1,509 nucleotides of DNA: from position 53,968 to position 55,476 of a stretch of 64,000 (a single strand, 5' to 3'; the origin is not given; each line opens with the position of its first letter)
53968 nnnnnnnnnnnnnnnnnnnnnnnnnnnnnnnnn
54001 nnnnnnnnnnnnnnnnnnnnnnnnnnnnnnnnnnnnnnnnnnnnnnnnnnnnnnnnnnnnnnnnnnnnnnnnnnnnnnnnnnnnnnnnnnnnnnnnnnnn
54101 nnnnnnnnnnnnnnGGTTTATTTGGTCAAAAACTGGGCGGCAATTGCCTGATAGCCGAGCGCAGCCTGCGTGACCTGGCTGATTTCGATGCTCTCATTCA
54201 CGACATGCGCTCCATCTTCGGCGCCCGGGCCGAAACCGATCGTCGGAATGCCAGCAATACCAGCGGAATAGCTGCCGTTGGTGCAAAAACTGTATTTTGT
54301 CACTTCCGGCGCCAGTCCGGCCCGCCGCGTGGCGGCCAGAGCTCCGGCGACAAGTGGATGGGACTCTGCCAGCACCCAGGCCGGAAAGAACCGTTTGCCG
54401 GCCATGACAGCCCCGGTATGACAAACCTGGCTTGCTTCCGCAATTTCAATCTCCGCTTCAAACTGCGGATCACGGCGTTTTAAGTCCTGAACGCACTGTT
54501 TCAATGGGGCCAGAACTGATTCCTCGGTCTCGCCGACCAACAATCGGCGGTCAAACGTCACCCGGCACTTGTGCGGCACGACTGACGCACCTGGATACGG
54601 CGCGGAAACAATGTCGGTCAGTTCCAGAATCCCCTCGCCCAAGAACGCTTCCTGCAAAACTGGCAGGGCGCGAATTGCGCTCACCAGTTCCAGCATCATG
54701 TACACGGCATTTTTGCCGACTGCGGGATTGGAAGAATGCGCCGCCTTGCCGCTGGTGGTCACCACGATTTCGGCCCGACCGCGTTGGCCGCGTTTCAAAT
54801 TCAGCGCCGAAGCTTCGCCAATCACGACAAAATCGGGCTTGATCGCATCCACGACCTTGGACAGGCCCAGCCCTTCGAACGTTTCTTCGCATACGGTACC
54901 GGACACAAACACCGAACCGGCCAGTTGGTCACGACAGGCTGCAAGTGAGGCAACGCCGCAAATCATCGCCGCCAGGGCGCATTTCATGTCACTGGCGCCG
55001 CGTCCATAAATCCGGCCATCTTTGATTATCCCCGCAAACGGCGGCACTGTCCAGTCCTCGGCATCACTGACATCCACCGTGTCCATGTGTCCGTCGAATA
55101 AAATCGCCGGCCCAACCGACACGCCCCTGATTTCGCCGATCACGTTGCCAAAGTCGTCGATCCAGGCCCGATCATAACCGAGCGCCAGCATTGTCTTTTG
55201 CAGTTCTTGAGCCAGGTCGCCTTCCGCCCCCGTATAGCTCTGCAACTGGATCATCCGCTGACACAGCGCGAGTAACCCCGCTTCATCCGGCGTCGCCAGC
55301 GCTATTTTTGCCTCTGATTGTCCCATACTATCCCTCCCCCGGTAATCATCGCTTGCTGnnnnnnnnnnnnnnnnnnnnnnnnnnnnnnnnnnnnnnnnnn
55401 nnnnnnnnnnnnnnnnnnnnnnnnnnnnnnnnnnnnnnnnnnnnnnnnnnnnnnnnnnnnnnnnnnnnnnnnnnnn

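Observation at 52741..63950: Undescribed sigma-54-controlled amino-acid module: ABC uptake fused to ThrC-like, D-aminoacylase, YgeY-M20 and fold-II PLP enzymes, plus a CdsB-like desulfidase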

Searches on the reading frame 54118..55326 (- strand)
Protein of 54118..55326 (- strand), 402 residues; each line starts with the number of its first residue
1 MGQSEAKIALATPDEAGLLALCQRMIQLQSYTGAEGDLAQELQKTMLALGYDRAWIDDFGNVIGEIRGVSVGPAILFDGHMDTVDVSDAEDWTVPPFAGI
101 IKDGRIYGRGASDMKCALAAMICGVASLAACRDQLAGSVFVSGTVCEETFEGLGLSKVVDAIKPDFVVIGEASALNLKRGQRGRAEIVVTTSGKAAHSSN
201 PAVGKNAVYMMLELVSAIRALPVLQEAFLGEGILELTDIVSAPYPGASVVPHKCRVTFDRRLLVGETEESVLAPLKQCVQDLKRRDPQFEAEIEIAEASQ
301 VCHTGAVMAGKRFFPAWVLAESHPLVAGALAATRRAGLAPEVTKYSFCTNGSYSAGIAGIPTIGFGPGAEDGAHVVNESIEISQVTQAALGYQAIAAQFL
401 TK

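Call 3: search_protein_families(library=ncbifam, proteins=[window:54118-55326:-])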
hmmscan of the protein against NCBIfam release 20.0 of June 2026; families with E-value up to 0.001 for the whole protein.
window:54118-55326:- (402 aa): 51 families (the best 25 are shown)
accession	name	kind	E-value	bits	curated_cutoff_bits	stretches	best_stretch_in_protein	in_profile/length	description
NF009555.0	PRK13004.1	equivalog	7e-133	443.4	321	1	14-400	13-396/399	YgeY family selenium metabolism-linked hydrolase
TIGR03526.1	selenium_YgeY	hypoth_equivalog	4.7e-83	279.2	321.5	1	19-397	16-391/395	YgeY family selenium metabolism-linked hydrolase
TIGR01910.1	DapE-ArgE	subfamily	1.4e-50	172.6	217.6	1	21-387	3-369/373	ArgE/DapE family deacylase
NF006365.0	PRK08588.1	subfamily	1.4e-42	146.4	289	1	20-295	11-292/383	succinyl-diaminopimelate desuccinylase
NF006400.0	PRK08651.1-3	equivalog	2.7e-38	131.8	374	2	70-218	81-231/410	succinyl-diaminopimelate desuccinylase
NF009557.0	PRK13009.1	equivalog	3.3e-37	128.5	284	1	19-400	6-375/377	succinyl-diaminopimelate desuccinylase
NF006399.0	PRK08651.1-2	equivalog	2.2e-36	125.7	381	1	60-388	55-393/405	succinyl-diaminopimelate desuccinylase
TIGR01892.1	AcOrn-deacetyl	equivalog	8.7e-36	123.7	297.7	1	66-387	53-356/365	acetylornithine deacetylase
NF009558.0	PRK13013.1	equivalog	5.9e-35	120.8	428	2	61-220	75-238/429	acetylornithine deacetylase/succinyl-diaminopimelate desuccinylase family protein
NF005373.0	PRK06915.1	equivalog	3.8e-34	118.4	428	1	51-389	72-407/422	peptidase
NF005710.0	PRK07522.1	subfamily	3.4e-33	115.4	412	1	62-389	59-378/391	acetylornithine deacetylase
TIGR01900.1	dapE-gram_pos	equivalog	9.5e-33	113.5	304.2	1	19-389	6-343/351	succinyl-diaminopimelate desuccinylase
NF005306.0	PRK06837.1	subfamily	1.6e-31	109.6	376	2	57-221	81-246/427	ArgE/DapE family deacylase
NF003367.0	PRK04443.1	equivalog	2e-29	103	363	1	20-220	11-191/349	[LysW]-lysine hydrolase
NF006402.0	PRK08651.1-5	equivalog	1.2e-27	96.9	369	1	45-391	31-359/369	succinyl-diaminopimelate desuccinylase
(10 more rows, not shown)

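Call 4: search_protein_families(library=pfam, proteins=[window:54118-55326:-])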
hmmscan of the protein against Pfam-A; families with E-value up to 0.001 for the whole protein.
window:54118-55326:- (402 aa): 2 families
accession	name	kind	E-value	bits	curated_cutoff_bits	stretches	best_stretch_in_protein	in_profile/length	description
PF01546.33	Peptidase_M20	-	1.3e-26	94.3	24.6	1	76-396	1-204/206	Peptidase family M20/M25/M40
PF07687.19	M20_dimer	-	2.3e-13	50.5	21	1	180-285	2-105/107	Peptidase dimerisation domain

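Call 9: find_encoding_contigs(protein=window:54118-55326:-, flank=10000, max_places=6)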
Protein window:54118-55326:- (402 aa): 3 contigs read that carry it; 2 places shown.
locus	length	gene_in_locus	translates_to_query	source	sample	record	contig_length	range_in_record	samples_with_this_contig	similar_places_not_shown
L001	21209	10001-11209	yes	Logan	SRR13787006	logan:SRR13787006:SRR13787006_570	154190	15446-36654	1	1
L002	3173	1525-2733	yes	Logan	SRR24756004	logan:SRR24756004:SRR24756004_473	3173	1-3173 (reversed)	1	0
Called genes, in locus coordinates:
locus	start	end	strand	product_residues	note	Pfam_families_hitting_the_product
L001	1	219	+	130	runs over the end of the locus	PF00581:Rhodanese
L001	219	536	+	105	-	PF07883:Cupin_2, PF05899:Cupin_3 (weak)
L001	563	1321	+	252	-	-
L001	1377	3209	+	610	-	PF13185:GAF_2 (weak), PF00989:PAS, PF08448:PAS_4 (weak), PF13188:PAS_8 (weak), PF00158:Sigma54_activat, PF14532:Sigma54_activ_2, PF07728:AAA_5 (weak), PF25601:AAA_lid_14, +4 more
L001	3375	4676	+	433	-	PF03313:SDH_alpha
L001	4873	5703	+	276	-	PF00497:SBP_bac_3, PF10613:Lig_chan-Glu_bd, PF09084:NMT1 (weak)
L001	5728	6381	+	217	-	PF00528:BPD_transp_1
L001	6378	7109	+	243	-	PF02463:SMC_N (faint), PF00005:ABC_tran, PF13304:AAA_21 (weak)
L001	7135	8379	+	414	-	PF00291:PALP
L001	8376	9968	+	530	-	PF07969:Amidohydro_3, PF01979:Amidohydro_1 (weak), PF07969:Amidohydro_3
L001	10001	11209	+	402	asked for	PF01546:Peptidase_M20, PF07687:M20_dimer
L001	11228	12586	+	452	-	PF00291:PALP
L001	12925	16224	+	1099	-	PF04434:SWIM (weak), PF08455:SNF2_assoc, PF00176:SNF2-rel_dom, PF04851:ResIII (weak), PF00271:Helicase_C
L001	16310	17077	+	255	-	PF16285:DUF4931_N, PF20956:DUF4931_C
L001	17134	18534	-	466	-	PF00392:GntR, PF00155:Aminotran_1_2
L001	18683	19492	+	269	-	PF08543:Phos_pyr_kin, PF00294:PfkB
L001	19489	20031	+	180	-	PF07155:ECF-ribofla_trS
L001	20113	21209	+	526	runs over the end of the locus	PF00158:Sigma54_activat, PF14532:Sigma54_activ_2, PF07728:AAA_5 (weak), PF25601:AAA_lid_14, PF02954:HTH_8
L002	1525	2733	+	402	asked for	PF01546:Peptidase_M20, PF07687:M20_dimer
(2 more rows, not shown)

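Call 51: search_solved_structures(query=window:54118-55326:-, max_evalue=1e-20, show_alignments=0)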
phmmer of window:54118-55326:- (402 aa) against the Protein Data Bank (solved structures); distinct sequences matched with E-value up to 1e-20: 3.
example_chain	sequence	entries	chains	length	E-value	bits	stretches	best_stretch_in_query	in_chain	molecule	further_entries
7uoi_A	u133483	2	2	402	8.1e-28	100.7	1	17-293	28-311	succinyl-diaminopimelate desuccinylase | Probable succinyl-diaminopimelate desuccinylase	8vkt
4o23_A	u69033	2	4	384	2.8e-21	79.2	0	18-398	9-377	Succinyl-diaminopimelate desuccinylase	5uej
4ppz_A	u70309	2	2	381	3.2e-21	79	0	19-398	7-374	Succinyl-diaminopimelate desuccinylase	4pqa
